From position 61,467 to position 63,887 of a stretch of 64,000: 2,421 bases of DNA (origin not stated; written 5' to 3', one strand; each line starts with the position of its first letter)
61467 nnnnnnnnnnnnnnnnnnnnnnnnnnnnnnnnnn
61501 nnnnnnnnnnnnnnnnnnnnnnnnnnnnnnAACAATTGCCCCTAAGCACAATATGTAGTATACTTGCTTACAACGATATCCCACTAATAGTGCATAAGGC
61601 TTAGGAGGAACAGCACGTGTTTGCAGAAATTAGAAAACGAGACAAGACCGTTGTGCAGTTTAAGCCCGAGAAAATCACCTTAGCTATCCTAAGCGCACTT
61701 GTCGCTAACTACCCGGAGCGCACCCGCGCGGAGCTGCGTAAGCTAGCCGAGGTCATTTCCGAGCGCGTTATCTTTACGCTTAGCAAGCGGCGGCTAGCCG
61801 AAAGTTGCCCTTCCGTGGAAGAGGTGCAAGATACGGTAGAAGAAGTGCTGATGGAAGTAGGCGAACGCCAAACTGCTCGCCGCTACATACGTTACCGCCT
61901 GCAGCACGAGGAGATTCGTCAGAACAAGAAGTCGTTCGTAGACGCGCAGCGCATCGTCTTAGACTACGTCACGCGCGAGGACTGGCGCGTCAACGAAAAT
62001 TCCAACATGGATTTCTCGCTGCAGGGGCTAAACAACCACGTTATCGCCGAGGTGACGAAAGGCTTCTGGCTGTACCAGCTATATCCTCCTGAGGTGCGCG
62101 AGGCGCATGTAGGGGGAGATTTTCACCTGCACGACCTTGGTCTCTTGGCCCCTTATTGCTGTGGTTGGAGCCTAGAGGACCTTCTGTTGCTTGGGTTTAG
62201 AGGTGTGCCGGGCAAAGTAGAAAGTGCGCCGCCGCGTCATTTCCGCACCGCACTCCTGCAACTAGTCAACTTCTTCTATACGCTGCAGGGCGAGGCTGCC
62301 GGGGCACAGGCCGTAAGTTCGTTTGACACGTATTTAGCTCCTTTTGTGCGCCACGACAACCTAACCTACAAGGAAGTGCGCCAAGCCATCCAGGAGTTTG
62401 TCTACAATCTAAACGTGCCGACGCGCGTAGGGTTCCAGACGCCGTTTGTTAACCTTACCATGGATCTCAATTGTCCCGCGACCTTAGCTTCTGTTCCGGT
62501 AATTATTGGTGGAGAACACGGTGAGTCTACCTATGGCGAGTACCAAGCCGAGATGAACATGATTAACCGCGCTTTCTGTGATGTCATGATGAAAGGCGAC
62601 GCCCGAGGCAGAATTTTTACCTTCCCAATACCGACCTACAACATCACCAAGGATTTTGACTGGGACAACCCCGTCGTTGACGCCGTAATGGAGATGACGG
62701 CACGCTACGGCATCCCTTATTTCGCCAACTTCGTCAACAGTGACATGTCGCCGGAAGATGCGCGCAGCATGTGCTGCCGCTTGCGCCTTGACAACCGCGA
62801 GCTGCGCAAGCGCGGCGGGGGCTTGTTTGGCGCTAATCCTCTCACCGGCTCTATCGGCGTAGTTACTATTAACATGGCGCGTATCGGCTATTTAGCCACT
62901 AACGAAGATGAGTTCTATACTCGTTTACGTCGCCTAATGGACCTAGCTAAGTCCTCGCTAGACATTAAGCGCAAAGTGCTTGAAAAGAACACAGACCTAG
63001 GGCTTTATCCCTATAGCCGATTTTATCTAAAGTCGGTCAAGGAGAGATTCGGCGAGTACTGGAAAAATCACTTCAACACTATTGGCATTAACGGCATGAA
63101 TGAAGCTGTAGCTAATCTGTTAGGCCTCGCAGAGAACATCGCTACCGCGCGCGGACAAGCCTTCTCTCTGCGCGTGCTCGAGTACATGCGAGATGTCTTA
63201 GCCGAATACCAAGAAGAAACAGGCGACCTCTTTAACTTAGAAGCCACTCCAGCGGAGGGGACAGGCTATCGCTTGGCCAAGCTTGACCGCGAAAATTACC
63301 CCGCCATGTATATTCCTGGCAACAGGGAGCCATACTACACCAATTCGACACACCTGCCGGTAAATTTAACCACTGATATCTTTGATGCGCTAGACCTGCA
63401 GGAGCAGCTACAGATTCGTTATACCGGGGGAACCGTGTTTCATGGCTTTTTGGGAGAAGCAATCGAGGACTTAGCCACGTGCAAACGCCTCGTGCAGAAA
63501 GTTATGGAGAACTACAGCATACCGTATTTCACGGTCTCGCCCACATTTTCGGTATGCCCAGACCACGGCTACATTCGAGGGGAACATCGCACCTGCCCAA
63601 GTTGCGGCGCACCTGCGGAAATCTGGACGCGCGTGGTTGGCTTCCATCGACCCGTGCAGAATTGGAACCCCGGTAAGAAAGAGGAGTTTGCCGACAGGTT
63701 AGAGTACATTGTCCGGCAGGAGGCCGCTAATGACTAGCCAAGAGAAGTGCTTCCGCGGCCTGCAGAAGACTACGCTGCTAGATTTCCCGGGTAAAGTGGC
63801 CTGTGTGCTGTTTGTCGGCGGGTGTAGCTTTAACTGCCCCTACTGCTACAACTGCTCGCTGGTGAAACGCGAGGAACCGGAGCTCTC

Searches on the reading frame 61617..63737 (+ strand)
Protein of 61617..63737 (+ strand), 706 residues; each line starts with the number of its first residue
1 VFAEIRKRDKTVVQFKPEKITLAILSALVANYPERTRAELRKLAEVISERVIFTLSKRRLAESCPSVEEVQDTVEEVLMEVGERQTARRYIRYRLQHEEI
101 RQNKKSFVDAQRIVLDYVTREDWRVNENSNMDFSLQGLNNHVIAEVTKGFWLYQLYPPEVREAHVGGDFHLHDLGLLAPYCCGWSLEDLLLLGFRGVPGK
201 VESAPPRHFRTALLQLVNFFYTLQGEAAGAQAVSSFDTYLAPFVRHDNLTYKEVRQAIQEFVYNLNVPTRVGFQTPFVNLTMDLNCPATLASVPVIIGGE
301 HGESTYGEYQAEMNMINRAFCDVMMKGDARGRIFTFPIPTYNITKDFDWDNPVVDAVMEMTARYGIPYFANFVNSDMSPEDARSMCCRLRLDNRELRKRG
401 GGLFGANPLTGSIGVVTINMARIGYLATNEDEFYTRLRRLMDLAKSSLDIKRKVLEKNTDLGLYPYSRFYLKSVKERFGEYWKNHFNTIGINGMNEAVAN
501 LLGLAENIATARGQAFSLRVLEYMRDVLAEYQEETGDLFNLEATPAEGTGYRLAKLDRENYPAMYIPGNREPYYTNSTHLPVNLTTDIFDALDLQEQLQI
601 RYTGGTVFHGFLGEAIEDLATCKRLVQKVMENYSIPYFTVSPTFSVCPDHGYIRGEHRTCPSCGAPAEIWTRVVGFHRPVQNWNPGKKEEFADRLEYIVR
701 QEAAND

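Call 28: search_protein_families(library=pfam, proteins=[window:61617-63737:+], max_evalue=0.001)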
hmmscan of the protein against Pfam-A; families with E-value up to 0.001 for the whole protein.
window:61617-63737:+ (706 aa): 2 families
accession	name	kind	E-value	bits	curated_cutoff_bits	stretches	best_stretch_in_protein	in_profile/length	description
PF13597.11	NRDD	-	4.7e-197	656.5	26.2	1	127-697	1-562/562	Anaerobic ribonucleoside-triphosphate reductase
PF03477.21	ATP-cone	-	1.6e-16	61.1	25.8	1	5-99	3-88/88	ATP cone domain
